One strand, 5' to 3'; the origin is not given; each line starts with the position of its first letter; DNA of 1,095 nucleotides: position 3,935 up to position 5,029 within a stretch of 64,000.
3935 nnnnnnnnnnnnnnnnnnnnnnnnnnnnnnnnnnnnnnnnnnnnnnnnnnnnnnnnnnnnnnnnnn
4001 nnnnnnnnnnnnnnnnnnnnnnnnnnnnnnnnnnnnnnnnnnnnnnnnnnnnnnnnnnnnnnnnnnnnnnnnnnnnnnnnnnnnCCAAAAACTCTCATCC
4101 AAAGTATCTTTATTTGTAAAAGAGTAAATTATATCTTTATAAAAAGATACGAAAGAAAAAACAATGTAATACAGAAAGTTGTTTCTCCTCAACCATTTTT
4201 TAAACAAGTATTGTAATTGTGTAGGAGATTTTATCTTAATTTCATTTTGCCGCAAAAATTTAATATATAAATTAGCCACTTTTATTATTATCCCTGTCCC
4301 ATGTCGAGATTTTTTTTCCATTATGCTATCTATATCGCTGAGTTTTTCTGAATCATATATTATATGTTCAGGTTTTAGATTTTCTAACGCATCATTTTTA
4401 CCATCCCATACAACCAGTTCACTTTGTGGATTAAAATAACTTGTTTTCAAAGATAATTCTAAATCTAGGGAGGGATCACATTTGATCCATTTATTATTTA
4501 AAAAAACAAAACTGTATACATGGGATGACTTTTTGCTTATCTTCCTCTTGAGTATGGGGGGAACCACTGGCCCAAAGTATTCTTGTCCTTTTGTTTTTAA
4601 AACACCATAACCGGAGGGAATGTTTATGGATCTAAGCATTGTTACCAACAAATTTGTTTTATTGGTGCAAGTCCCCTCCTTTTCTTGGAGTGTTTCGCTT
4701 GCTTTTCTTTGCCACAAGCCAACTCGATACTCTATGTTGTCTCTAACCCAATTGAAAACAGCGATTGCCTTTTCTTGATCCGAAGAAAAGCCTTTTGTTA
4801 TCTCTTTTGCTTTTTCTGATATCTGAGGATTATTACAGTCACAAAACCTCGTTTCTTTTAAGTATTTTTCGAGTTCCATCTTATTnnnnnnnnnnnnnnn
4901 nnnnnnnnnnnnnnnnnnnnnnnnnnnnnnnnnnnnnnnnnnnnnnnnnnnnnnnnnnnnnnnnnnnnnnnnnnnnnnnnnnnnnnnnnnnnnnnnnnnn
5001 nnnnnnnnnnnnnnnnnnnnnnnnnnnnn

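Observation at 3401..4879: Transglutaminase-like protease domain fused to a SAM methyltransferase, translationally coupled to an orphan multi-TM histidine kinase and the coaBC genes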

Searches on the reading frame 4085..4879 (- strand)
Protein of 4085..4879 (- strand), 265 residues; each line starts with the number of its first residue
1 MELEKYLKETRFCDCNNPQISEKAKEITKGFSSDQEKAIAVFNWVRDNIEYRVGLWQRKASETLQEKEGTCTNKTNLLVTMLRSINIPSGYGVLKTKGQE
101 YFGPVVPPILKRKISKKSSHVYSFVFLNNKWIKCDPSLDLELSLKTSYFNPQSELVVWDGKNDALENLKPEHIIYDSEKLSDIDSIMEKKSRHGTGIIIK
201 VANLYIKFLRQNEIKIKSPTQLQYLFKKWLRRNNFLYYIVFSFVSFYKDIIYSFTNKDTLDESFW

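Call 20: search_protein_representatives(alignment_id=A2)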
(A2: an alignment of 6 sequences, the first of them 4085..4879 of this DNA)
Query: 6 sequences, 274 profile positions. Proteins with E-value up to 0.001 (for the whole library): 5565; up to 1e-10: 929; up to 1e-30: 107. The best 150 are listed.
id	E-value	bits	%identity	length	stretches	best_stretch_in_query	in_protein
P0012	1.7e-127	440.8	-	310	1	2-272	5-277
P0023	9.2e-116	402.3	-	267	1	9-257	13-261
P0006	1.2e-98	346.1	-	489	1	5-258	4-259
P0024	8.9e-96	336.8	-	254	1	8-253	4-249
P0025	3.9e-94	331.4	-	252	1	6-252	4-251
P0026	1.7e-87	309.6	-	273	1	4-259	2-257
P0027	2.9e-86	305.6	-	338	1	6-261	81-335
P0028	4.9e-86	304.8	-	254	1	6-249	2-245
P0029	7.3e-86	304.2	-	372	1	6-252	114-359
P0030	1.5e-83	296.6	-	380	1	7-248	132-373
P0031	6.8e-82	291.2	-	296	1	5-258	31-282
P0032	3.7e-81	288.8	-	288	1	5-247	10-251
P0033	5.8e-81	288.2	-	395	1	5-256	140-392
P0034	5.8e-79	281.6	-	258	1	8-249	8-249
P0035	4.1e-76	272.3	-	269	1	6-255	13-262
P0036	5.7e-76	271.8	-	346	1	2-256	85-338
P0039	1.5e-74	267.2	-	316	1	9-250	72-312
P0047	3.9e-66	239.5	-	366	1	6-245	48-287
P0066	2.0e-59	217.6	-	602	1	9-237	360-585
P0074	1.1e-56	208.5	-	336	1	7-248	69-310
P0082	3.7e-55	203.5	-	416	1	6-249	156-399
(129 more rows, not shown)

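Call 21: search_solved_structures(query=A2, max_evalue=0.01, show_alignments=2)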
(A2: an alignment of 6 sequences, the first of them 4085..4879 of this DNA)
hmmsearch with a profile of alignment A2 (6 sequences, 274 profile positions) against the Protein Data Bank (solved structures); distinct sequences matched with E-value up to 0.01: 1.
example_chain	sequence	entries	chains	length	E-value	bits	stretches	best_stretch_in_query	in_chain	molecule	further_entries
3isr_A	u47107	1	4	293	5.4e-08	35.7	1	6-95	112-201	Transglutaminase-like enzymes, putative cysteine protease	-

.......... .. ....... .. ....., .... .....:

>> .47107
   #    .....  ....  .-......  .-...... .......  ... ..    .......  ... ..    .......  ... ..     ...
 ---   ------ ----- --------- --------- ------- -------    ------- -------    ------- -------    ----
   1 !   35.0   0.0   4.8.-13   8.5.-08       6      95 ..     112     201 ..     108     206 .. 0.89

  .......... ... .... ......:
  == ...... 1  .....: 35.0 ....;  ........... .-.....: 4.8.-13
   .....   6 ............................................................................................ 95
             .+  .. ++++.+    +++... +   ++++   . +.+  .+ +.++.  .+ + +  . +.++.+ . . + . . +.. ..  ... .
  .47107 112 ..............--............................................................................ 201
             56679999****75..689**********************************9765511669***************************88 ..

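Call 23: find_related_loci(query=A2, collection=genome_contigs, flank=7000)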
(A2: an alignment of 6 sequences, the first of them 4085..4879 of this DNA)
Query A2 (265 aa) in genome_contigs; peptide patterns used: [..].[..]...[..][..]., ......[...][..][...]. (x = any residue, [..] = any of these).
70 stretches matched a pattern; 50 encode a relative of the query (tblastn E <= 1e-3); 50 distinct loci.
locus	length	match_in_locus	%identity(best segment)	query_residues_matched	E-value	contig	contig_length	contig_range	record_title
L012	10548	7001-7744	52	3-250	1e-84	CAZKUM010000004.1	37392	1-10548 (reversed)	MAG TPA_asm: uncultured Candidatus Saccharibacteria bacterium isolate binchicken_co266_246 genome assembly, contig: NODE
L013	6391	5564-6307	50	3-250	7e-84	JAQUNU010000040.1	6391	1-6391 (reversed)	MAG: Candidatus Portnoybacteria bacterium isolate STD1_185 NODE_42451_length_6391_cov_2.488186_Sandtown_D1, whole genome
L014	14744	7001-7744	48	3-250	3e-79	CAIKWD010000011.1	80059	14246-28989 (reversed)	Candidatus Staskawiczbacteria bacterium isolate MJ-time_bin-8344 genome assembly, contig: bin-8344:11/31, whole genome s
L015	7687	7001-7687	46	3-231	4e-71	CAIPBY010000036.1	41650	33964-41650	MAG: Candidatus Buchananbacteria bacterium isolate MJ120702A_bin-902 genome assembly, contig: bin-902:036/101, whole gen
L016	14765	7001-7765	41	1-256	8e-70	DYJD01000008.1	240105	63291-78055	MAG TPA_asm: Desulfosudis oleivorans isolate FI88_2_51_70 Afr_mines_FI88_35_length_240105_cov_30_549577, whole genome sh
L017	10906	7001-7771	53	3-257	1e-95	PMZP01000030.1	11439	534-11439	MAG: Candidatus Taylorbacteria bacterium isolate fen_1323 73.20110800_E3D.67_contig_50002, whole genome shotgun sequence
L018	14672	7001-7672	45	26-250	3e-62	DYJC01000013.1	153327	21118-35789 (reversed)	MAG TPA_asm: Desulfosudis oleivorans isolate FI88_44_71 Afr_mines_FI88_69_length_153327_cov_28_481242, whole genome shot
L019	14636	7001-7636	40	3-212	5e-53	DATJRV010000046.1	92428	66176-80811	MAG TPA_asm: Solirubrobacteraceae bacterium isolate SMAG_U14976 k141_3319588, whole genome shotgun sequence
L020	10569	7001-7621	40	6-212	1e-52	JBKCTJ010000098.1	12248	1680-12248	MAG: Pseudobdellovibrionaceae bacterium isolate samp_2047_VAMB_1433 samp_2047_710438, whole genome shotgun sequence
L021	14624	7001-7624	39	7-212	2e-51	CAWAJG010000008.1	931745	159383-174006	MAG: uncultured Solirubrobacteraceae bacterium isolate MFD03399.bin.2.88 genome assembly, contig: contig_4845, whole gen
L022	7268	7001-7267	63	2-90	2e-34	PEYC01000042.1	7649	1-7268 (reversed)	MAG: Candidatus Nealsonbacteria bacterium CG08_land_8_20_14_0_20_36_22 CG08_land_8_20_14_0.20_scaffold_7824_c, whole gen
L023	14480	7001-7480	37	3-165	2e-24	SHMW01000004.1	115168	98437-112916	MAG: Promethearchaeota archaeon isolate BC3 1189800004, whole genome shotgun sequence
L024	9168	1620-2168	30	6-189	8e-18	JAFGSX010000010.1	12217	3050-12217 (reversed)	MAG: Deltaproteobacteria bacterium isolate Zod_Metabat.937 k87_193798, whole genome shotgun sequence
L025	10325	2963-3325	31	3-135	9e-17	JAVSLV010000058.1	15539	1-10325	MAG: Methanobacterium sp. isolate OMB003 c_000000000512, whole genome shotgun sequence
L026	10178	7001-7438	32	2-145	2e-16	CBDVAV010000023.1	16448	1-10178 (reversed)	MAG TPA_asm: uncultured bacterium isolate SRR22302374_concoct_6 genome assembly, contig: ERZ26661914.2041, whole genome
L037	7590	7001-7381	27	5-139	8e-12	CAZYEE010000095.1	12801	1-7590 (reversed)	MAG TPA_asm: uncultured archaeon isolate binchicken_co19_528 genome assembly, contig: NODE_8216_length_12801_cov_5.27122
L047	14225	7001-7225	36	19-87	4e-8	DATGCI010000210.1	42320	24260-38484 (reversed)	MAG TPA_asm: bacterium isolate SMAG_U9644 k141_429250, whole genome shotgun sequence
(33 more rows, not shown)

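Call 27: search_protein_families(library=ncbifam, proteins=[L016:7870-9150:+, L020:7792-9036:+, L016:6965-7873:+, L016:9155-10261:+, L016:10314-11186:+, L016:5860-6699:+, L012:5777-6403:+, L020:5413-6816:-], max_evalue=0.001)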
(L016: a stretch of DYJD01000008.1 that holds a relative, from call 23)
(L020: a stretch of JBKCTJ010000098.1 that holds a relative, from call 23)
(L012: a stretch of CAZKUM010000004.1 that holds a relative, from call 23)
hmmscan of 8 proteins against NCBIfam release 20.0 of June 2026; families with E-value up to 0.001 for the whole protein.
L016:7870-9150:+ (426 aa): 10 families
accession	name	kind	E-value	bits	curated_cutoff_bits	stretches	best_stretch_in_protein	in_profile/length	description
TIGR00521.1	coaBC_dfp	equivalog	4.7e-63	213.6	219.7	1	36-419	1-391/392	bifunctional phosphopantothenoylcysteine decarboxylase/phosphopantothenate--cysteine ligase CoaBC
NF005231.0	PRK06732.1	equivalog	8.5e-25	87.9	265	2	218-315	3-100/229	phosphopantothenate--cysteine ligase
TIGR02114.1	coaB_strep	equivalog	1.8e-21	77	217.2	2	218-316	3-101/228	phosphopantothenate--cysteine ligase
NF007199.0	PRK09620.1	equivalog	2.2e-17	63.2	248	1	213-422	1-222/229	hypothetical protein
TIGR02113.1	coaC_strep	equivalog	7.7e-16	58.4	261.4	1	39-187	1-150/177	phosphopantothenoylcysteine decarboxylase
NF006161.0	PRK08305.1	equivalog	5.4e-07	29.4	156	1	35-139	2-114/196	dipicolinate synthase subunit B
TIGR02700.1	flavo_MJ0208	hypoth_equivalog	7.2e-06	25.4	251.35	1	110-158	86-130/234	dihydromethanopterin reductase (acceptor)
TIGR02852.1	spore_dpaB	equivalog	9.1e-06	25.1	229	1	61-140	24-110/187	dipicolinate synthase subunit B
NF033753.1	RiPP_decarbCypD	equivalog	6.9e-05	22.2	215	1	37-134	6-110/182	CypD family RiPP peptide-cysteine decarboxylase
TIGR02699.1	archaeo_AfpA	hypoth_equivalog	0.0001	21.9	192.45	1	110-157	79-122/174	archaeoflavoprotein AfpA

L020:7792-9036:+ (414 aa): 10 families
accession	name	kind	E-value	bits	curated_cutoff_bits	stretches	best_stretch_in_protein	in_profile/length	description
TIGR00521.1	coaBC_dfp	equivalog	1.9e-63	214.9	219.7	1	26-409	1-390/392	bifunctional phosphopantothenoylcysteine decarboxylase/phosphopantothenate--cysteine ligase CoaBC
NF005231.0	PRK06732.1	equivalog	8.4e-26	91.2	265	2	207-302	2-97/229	phosphopantothenate--cysteine ligase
TIGR02114.1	coaB_strep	equivalog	3.1e-20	72.9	217.2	2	207-303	2-98/228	phosphopantothenate--cysteine ligase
NF007199.0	PRK09620.1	equivalog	4.3e-20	72.1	248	1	203-412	1-221/229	hypothetical protein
TIGR02113.1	coaC_strep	equivalog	1.4e-16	60.8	261.4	1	29-178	1-151/177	phosphopantothenoylcysteine decarboxylase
NF033753.1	RiPP_decarbCypD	equivalog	8.1e-06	25.3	215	1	27-130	6-116/182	CypD family RiPP peptide-cysteine decarboxylase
NF006161.0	PRK08305.1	equivalog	2.2e-05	24.2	156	1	26-133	3-118/196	dipicolinate synthase subunit B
TIGR02700.1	flavo_MJ0208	hypoth_equivalog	2.5e-05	23.7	251.35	1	92-148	79-130/234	dihydromethanopterin reductase (acceptor)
TIGR02699.1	archaeo_AfpA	hypoth_equivalog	3.5e-05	23.4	192.45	1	98-148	77-123/174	archaeoflavoprotein AfpA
TIGR02852.1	spore_dpaB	equivalog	0.00013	21.4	229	1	73-131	54-111/187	dipicolinate synthase subunit B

L016:6965-7873:+ (302 aa): 0 families

L016:9155-10261:+ (368 aa): 2 families
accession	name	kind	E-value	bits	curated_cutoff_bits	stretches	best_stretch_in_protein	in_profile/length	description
NF043000.1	carsnrspmd_synth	equivalog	3.4e-06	26.6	800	1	44-161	54-184/405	carboxynorspermidine synthase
NF008839.0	PRK11880.2-4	equivalog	0.00041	19.8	288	1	3-63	4-63/252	pyrroline-5-carboxylate reductase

L016:10314-11186:+ (290 aa): 0 families

L016:5860-6699:+ (279 aa): 0 families

L012:5777-6403:+ (208 aa): 40 families (the best 25 are shown)
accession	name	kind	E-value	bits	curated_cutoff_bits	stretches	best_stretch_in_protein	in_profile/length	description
NF045882.1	PLipidMtase_Leg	equivalog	2.6e-38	131.9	390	1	8-195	5-197/207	phospholipid N-methyltransferase PmtA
TIGR01934.1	MenG_MenH_UbiE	subfamily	5e-25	88.1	158.35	1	12-156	4-155/223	ubiquinone/menaquinone biosynthesis methyltransferase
NF001243.0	PRK00216.1-4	equivalog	1.9e-24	86.3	235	1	3-155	3-162/237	demethylmenaquinone methyltransferase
NF001244.0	PRK00216.1-5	equivalog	3.4e-24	85.4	216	1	4-159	5-170/236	bifunctional demethylmenaquinone methyltransferase/2-methoxy-6-polyprenyl-1,4-benzoquinol methylase UbiE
TIGR02752.1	MenG_heptapren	equivalog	4.6e-23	81.9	419.85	1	7-155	5-160/231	demethylmenaquinone methyltransferase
NF043040.1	corrin_prot_MT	hypoth_equivalog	2.1e-19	69.8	180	1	20-181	15-185/216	corrinoid protein-associated methyltransferase CpaM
NF052510.1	methyltran_MpqE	exception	7.4e-18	64.8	335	1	6-149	5-158/234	methyl-plastoquinone biosynthesis methyltransferase MpqE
NF001241.0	PRK00216.1-2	equivalog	8.4e-18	64.8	327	1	3-149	7-154/231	demethylmenaquinone methyltransferase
NF045667.1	MTase_DVU1556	equivalog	3.9e-17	62.4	155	1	45-189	24-164/213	DVU_1556 family methyltransferase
NF001242.0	PRK00216.1-3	equivalog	8.1e-16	58.2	351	1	3-151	25-184/258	bifunctional demethylmenaquinone methyltransferase/2-methoxy-6-polyprenyl-1,4-benzoquinol methylase UbiE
NF041536.1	ArsM_DUF2284_UU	exception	1.1e-15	57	575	1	46-151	79-189/459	arsenite methyltransferase/DUF2284 domain selenoprotein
NF041537.1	ArsM_AhpD_UU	exception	5.2e-15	55.1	510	1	47-190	80-227/345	arsenite methyltransferase/AhpD domain selenoprotein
NF001240.0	PRK00216.1-1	equivalog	2.4e-14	53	378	1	13-146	29-172/251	bifunctional demethylmenaquinone methyltransferase/2-methoxy-6-polyprenyl-1,4-benzoquinol methylase UbiE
TIGR02072.1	BioC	equivalog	2.9e-14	53.5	184.95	1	38-141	22-131/244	malonyl-ACP O-methyltransferase BioC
NF008823.0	PRK11873.1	subfamily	1.5e-13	50.9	263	1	60-153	98-191/272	arsenite methyltransferase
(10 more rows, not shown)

L020:5413-6816:- (467 aa): 0 families

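Call 31: search_protein_families(library=pfam, alignment_id=A3, max_evalue=0.00001)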
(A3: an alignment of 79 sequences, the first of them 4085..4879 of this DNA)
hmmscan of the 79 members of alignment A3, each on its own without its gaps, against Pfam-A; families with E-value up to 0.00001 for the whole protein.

A. member 1, window:4085-4879:- (265 aa): 1 family
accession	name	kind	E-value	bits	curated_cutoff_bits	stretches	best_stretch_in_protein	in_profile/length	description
PF01841.26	Transglut_core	-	1.6e-19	70.6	23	1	23-136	3-108/108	Transglutaminase-like superfamily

B. families by the number of members that match (of 79 scanned): 14 families
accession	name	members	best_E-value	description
PF01841.26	Transglut_core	79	8e-48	Transglutaminase-like superfamily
PF03176.21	MMPL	5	5.8e-57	MMPL family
PF00293.34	NUDIX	4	3.7e-17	NUDIX domain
PF09995.15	MPAB_Lcp_cat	1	7.4e-25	ER-bound oxygenase mpaB/B'/Rubber oxygenase, catalytic domain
PF08241.18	Methyltransf_11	1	9.4e-20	Methyltransferase domain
PF13649.12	Methyltransf_25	1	1.1e-19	Methyltransferase domain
PF00027.35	cNMP_binding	1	1e-16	Cyclic nucleotide-binding domain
PF13847.12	Methyltransf_31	1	4.2e-12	Methyltransferase domain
PF13489.12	Methyltransf_23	1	1.8e-10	Methyltransferase domain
PF08242.18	Methyltransf_12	1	3.7e-10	Methyltransferase domain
PF01209.24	Ubie_methyltran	1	6.9e-08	ubiE/COQ5 methyltransferase family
PF04473.18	DUF553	1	1.7e-06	Transglutaminase-like domain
PF05148.21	Methyltransf_8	1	2e-06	Hypothetical methyltransferase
PF13471.12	Transglut_core3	1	6.8e-06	Transglutaminase-like superfamily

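Call 32: search_protein_families(library=pfam, proteins=[P0029, P0030, P0033, P0082, P0036, P0027, P0039, P0047, P0066, P0074], max_evalue=0.001)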
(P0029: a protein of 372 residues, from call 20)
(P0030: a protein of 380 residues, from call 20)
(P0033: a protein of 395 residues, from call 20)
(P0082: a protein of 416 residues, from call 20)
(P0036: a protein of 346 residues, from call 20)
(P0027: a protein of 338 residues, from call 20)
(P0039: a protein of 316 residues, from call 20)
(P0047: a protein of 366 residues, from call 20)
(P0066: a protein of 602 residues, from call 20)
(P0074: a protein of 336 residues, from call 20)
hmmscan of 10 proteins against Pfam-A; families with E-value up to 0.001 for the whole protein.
P0029 (372 aa): 2 families
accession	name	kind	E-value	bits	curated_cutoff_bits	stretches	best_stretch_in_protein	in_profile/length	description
PF01841.26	Transglut_core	-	3.5e-19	69.5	23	1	133-248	1-108/108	Transglutaminase-like superfamily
PF00293.34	NUDIX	-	4.2e-08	33.7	21.1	1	2-84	41-126/134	NUDIX domain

P0030 (380 aa): 3 families
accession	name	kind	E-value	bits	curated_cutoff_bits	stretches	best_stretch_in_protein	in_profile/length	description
PF01841.26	Transglut_core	-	9.3e-14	52.1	23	1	153-265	4-108/108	Transglutaminase-like superfamily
PF00293.34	NUDIX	-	3.7e-12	46.9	21.1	1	5-109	3-118/134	NUDIX domain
PF22327.2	Nudt16-like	-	0.00082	19.8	27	0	35-92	37-100/161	U8 snoRNA-decapping enzyme-like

P0033 (395 aa): 3 families
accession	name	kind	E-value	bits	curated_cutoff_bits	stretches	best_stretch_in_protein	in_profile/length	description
PF00293.34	NUDIX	-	3.7e-17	63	21.1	1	12-118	5-119/134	NUDIX domain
PF01841.26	Transglut_core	-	4.2e-14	53.2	23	1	170-276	10-108/108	Transglutaminase-like superfamily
PF14815.12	NUDIX_4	-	0.00017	21.8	35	1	12-90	1-77/113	NUDIX domain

P0082 (416 aa): 2 families
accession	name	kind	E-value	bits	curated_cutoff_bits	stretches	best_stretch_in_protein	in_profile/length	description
PF01841.26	Transglut_core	-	8.9e-19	68.2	23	1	175-290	1-108/108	Transglutaminase-like superfamily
PF00027.35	cNMP_binding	-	1e-16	61.1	27.5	1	26-112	2-89/89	Cyclic nucleotide-binding domain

P0036 (346 aa): 1 family
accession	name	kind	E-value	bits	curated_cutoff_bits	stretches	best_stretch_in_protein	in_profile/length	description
PF01841.26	Transglut_core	-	1e-14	55.2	23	1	111-223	4-108/108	Transglutaminase-like superfamily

P0027 (338 aa): 1 family
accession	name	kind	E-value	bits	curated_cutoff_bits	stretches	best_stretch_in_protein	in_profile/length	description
PF01841.26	Transglut_core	-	1.6e-16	61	23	1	101-215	2-108/108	Transglutaminase-like superfamily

P0039 (316 aa): 1 family
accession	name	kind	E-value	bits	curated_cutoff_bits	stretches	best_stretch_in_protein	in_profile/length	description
PF01841.26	Transglut_core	-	2e-15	57.4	23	1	92-203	5-108/108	Transglutaminase-like superfamily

P0047 (366 aa): 1 family
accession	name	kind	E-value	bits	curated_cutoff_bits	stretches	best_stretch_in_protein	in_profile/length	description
PF01841.26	Transglut_core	-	3.9e-19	69.4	23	1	68-183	2-108/108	Transglutaminase-like superfamily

P0066 (602 aa): 2 families
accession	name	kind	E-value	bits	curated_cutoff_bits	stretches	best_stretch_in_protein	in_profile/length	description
PF03176.21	MMPL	-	1.9e-28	99.8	20.5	1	134-334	123-312/333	MMPL family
PF01841.26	Transglut_core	-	3.9e-17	62.9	23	1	379-491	4-108/108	Transglutaminase-like superfamily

P0074 (336 aa): 1 family
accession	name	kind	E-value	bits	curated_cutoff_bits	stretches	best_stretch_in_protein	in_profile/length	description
PF01841.26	Transglut_core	-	1.6e-14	54.5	23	1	88-202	2-108/108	Transglutaminase-like superfamily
